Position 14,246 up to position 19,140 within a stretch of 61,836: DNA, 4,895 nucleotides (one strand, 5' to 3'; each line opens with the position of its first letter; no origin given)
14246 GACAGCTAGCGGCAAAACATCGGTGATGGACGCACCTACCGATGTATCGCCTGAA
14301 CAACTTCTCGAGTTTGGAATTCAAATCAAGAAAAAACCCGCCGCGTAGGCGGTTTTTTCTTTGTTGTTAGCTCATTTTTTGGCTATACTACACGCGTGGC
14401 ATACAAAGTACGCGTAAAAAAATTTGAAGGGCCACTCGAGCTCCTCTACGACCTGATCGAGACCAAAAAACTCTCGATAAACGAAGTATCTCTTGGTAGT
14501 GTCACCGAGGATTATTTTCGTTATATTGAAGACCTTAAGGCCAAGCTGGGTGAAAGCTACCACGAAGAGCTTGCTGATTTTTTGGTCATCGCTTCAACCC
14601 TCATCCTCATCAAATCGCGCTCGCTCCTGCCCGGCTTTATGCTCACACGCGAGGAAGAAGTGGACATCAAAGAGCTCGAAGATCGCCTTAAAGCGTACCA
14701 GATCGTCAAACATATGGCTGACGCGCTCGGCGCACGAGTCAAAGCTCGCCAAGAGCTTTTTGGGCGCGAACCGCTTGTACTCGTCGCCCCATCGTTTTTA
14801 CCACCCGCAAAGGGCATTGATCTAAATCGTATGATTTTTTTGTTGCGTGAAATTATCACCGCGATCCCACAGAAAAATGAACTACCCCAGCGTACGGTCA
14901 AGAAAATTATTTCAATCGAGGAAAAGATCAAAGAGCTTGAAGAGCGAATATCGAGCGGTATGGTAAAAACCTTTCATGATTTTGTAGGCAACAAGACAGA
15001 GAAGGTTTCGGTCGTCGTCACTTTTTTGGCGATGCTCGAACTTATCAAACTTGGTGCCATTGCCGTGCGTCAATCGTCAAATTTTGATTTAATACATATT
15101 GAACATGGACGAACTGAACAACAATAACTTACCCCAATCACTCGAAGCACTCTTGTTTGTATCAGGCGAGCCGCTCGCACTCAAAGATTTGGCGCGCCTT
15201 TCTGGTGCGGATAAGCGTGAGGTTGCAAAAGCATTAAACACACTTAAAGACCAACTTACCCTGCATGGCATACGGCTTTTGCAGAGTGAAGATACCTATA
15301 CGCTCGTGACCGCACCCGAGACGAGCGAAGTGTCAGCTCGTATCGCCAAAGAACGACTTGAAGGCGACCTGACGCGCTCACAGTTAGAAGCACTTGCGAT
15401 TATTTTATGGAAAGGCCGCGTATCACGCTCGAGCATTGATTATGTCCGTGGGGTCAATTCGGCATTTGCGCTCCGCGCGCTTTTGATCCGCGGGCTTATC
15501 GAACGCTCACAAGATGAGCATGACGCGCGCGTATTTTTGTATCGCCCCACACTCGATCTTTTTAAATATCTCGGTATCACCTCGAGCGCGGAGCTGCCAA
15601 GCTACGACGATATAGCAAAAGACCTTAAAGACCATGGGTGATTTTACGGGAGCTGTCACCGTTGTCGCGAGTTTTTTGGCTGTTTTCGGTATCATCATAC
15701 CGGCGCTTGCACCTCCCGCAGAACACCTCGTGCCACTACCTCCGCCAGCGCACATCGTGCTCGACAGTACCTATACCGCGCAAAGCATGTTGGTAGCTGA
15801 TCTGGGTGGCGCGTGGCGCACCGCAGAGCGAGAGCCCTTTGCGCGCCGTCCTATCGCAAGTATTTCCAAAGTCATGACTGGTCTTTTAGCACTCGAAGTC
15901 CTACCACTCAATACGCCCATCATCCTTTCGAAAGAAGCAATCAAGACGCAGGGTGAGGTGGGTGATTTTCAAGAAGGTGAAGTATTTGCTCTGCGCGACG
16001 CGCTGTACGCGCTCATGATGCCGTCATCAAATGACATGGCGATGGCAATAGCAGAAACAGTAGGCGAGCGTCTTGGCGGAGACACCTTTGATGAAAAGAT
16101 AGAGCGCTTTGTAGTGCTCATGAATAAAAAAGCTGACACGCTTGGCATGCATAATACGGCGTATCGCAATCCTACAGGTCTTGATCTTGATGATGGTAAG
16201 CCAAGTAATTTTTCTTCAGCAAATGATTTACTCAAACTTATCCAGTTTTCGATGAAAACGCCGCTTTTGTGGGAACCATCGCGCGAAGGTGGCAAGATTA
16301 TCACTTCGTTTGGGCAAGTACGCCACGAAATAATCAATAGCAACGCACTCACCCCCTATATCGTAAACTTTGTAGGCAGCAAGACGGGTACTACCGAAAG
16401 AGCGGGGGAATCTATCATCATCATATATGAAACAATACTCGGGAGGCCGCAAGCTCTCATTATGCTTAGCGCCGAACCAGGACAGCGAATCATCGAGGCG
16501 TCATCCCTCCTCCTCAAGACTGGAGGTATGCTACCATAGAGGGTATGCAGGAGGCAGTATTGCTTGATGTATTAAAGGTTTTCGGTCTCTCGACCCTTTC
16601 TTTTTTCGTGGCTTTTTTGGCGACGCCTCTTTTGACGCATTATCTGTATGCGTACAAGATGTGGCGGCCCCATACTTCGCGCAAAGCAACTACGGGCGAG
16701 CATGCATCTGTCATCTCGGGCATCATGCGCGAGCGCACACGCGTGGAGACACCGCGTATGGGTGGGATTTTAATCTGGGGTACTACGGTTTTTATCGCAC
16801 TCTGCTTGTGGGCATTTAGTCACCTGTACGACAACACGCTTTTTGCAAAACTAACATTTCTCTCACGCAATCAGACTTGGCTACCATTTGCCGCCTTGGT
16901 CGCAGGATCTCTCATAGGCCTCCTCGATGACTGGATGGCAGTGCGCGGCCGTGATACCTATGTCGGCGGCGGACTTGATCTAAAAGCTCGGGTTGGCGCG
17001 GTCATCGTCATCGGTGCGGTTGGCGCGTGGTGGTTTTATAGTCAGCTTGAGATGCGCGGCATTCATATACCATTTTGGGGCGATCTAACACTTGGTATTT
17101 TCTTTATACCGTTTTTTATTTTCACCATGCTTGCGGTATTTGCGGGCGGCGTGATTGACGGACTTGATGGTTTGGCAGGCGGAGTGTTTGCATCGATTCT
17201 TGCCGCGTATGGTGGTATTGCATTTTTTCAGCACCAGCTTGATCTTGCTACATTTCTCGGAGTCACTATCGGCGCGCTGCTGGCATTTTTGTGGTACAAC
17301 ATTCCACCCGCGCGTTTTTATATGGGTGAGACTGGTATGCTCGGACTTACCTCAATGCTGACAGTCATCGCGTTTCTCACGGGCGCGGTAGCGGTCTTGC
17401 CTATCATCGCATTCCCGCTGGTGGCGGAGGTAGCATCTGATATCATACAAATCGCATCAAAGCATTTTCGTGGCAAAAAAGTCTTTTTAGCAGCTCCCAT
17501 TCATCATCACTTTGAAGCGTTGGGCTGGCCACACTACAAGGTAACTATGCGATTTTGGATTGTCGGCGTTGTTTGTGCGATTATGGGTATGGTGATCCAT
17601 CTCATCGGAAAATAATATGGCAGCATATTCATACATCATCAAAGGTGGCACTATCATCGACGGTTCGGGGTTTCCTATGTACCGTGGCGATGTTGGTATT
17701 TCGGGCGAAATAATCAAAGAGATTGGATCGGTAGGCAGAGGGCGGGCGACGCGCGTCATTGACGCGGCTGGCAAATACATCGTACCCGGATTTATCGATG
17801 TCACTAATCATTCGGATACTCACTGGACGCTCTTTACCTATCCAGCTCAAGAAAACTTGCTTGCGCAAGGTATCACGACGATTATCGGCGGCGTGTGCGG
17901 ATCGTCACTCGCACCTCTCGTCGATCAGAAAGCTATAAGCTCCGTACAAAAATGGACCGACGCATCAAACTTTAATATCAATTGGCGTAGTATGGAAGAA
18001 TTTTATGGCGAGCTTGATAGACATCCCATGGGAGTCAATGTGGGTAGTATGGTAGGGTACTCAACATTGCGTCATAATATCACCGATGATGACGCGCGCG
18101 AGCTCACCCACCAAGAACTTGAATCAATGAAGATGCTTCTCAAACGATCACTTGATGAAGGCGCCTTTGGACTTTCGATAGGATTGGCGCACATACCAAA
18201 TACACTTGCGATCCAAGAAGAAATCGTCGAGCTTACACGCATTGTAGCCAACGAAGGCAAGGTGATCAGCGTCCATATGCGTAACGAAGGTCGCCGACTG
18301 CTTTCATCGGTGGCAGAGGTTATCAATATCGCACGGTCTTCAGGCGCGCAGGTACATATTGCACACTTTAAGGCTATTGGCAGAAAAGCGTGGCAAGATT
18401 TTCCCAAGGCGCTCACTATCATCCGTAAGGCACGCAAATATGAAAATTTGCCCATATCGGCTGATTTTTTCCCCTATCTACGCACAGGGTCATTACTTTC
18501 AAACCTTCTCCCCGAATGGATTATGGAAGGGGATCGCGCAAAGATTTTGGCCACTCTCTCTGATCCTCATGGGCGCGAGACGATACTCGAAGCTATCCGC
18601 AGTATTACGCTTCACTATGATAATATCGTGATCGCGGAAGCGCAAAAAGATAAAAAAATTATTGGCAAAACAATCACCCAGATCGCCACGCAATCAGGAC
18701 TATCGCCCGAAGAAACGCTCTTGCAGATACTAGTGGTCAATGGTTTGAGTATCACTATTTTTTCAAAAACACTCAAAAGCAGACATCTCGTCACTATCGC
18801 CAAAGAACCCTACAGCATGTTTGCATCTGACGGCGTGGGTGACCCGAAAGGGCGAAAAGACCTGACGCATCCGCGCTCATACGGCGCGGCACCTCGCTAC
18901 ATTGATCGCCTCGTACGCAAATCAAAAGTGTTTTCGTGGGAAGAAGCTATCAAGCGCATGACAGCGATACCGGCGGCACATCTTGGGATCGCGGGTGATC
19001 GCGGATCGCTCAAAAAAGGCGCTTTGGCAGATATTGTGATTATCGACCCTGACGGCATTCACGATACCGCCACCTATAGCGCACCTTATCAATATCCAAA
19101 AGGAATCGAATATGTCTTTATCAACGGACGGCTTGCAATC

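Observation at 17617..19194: N-acyl-D-amino-acid deacylase homologue immediately upstream of and overlapping murD in the dcw operon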

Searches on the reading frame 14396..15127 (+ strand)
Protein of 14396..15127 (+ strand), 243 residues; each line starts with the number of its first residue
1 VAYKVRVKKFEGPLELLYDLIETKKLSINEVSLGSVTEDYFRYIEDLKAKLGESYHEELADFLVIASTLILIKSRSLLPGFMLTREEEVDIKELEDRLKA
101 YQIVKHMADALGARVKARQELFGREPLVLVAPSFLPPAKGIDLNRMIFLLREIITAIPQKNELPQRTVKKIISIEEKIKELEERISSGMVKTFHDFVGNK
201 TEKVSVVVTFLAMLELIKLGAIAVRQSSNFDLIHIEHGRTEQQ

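Call 5: search_protein_families(library=pfam, proteins=[window:14396-15127:+])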
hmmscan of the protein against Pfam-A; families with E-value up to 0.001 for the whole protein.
window:14396-15127:+ (243 aa): 1 family
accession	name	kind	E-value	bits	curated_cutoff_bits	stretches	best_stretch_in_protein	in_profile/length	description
PF02616.19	SMC_ScpA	-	1.8e-22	80.9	24.6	1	20-235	1-229/232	Segregation and condensation protein ScpA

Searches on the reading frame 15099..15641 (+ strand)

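Call 5: search_protein_families(library=pfam, proteins=[window:15099-15641:+])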
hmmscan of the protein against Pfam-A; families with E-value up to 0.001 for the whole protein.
window:15099-15641:+ (180 aa): 4 families
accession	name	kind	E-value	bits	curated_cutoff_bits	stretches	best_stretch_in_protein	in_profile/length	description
PF04079.22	SMC_ScpB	-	2.6e-36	125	27.4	1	14-168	2-159/160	Segregation and condensation complex subunit ScpB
PF12802.13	MarR_2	-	0.00024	21.6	27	0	13-52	6-47/61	MarR family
PF13463.12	HTH_27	-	0.00037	21.1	22.2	0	121-151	36-65/68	Winged helix DNA-binding domain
PF01047.28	MarR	-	0.00078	19.7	24.6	0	92-145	2-58/59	MarR family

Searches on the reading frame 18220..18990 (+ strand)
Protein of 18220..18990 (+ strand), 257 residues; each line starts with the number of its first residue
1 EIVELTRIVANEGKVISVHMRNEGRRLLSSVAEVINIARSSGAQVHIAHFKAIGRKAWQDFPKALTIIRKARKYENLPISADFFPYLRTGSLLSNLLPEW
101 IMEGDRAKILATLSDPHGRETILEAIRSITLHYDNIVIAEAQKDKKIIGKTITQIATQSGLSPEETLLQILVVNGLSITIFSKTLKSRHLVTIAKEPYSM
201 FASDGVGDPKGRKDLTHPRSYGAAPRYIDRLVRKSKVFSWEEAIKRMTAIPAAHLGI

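Call 32: search_solved_structures(query=window:18220-18990:+, max_evalue=0.01, show_alignments=5)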
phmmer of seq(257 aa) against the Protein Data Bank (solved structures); distinct sequences matched with E-value up to 0.01: 8.
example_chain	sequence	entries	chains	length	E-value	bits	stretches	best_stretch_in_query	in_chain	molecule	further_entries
3gip_A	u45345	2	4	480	2.5e-13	53.4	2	3-117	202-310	N-acyl-D-glutamate deacylase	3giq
9g5m_A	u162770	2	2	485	3.8e-12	49.6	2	127-254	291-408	Amidohydrolase family protein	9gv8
1m7j_A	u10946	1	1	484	7.4e-11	45.4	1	1-93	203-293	D-aminoacylase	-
1rjp_A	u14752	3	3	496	8e-11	45.3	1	1-93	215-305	D-aminoacylase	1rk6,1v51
1rjq_A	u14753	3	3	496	2.9e-10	43.4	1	1-93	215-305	D-aminoacylase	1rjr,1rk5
1v4y_A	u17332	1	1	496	2e-09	40.7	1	1-93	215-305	D-aminoacylase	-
9kb1_A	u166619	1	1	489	3e-07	33.6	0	12-94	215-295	PpOngB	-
9kb3_A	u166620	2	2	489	1e-06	31.8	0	12-94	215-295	Carbohydrate de-N-acetylated protein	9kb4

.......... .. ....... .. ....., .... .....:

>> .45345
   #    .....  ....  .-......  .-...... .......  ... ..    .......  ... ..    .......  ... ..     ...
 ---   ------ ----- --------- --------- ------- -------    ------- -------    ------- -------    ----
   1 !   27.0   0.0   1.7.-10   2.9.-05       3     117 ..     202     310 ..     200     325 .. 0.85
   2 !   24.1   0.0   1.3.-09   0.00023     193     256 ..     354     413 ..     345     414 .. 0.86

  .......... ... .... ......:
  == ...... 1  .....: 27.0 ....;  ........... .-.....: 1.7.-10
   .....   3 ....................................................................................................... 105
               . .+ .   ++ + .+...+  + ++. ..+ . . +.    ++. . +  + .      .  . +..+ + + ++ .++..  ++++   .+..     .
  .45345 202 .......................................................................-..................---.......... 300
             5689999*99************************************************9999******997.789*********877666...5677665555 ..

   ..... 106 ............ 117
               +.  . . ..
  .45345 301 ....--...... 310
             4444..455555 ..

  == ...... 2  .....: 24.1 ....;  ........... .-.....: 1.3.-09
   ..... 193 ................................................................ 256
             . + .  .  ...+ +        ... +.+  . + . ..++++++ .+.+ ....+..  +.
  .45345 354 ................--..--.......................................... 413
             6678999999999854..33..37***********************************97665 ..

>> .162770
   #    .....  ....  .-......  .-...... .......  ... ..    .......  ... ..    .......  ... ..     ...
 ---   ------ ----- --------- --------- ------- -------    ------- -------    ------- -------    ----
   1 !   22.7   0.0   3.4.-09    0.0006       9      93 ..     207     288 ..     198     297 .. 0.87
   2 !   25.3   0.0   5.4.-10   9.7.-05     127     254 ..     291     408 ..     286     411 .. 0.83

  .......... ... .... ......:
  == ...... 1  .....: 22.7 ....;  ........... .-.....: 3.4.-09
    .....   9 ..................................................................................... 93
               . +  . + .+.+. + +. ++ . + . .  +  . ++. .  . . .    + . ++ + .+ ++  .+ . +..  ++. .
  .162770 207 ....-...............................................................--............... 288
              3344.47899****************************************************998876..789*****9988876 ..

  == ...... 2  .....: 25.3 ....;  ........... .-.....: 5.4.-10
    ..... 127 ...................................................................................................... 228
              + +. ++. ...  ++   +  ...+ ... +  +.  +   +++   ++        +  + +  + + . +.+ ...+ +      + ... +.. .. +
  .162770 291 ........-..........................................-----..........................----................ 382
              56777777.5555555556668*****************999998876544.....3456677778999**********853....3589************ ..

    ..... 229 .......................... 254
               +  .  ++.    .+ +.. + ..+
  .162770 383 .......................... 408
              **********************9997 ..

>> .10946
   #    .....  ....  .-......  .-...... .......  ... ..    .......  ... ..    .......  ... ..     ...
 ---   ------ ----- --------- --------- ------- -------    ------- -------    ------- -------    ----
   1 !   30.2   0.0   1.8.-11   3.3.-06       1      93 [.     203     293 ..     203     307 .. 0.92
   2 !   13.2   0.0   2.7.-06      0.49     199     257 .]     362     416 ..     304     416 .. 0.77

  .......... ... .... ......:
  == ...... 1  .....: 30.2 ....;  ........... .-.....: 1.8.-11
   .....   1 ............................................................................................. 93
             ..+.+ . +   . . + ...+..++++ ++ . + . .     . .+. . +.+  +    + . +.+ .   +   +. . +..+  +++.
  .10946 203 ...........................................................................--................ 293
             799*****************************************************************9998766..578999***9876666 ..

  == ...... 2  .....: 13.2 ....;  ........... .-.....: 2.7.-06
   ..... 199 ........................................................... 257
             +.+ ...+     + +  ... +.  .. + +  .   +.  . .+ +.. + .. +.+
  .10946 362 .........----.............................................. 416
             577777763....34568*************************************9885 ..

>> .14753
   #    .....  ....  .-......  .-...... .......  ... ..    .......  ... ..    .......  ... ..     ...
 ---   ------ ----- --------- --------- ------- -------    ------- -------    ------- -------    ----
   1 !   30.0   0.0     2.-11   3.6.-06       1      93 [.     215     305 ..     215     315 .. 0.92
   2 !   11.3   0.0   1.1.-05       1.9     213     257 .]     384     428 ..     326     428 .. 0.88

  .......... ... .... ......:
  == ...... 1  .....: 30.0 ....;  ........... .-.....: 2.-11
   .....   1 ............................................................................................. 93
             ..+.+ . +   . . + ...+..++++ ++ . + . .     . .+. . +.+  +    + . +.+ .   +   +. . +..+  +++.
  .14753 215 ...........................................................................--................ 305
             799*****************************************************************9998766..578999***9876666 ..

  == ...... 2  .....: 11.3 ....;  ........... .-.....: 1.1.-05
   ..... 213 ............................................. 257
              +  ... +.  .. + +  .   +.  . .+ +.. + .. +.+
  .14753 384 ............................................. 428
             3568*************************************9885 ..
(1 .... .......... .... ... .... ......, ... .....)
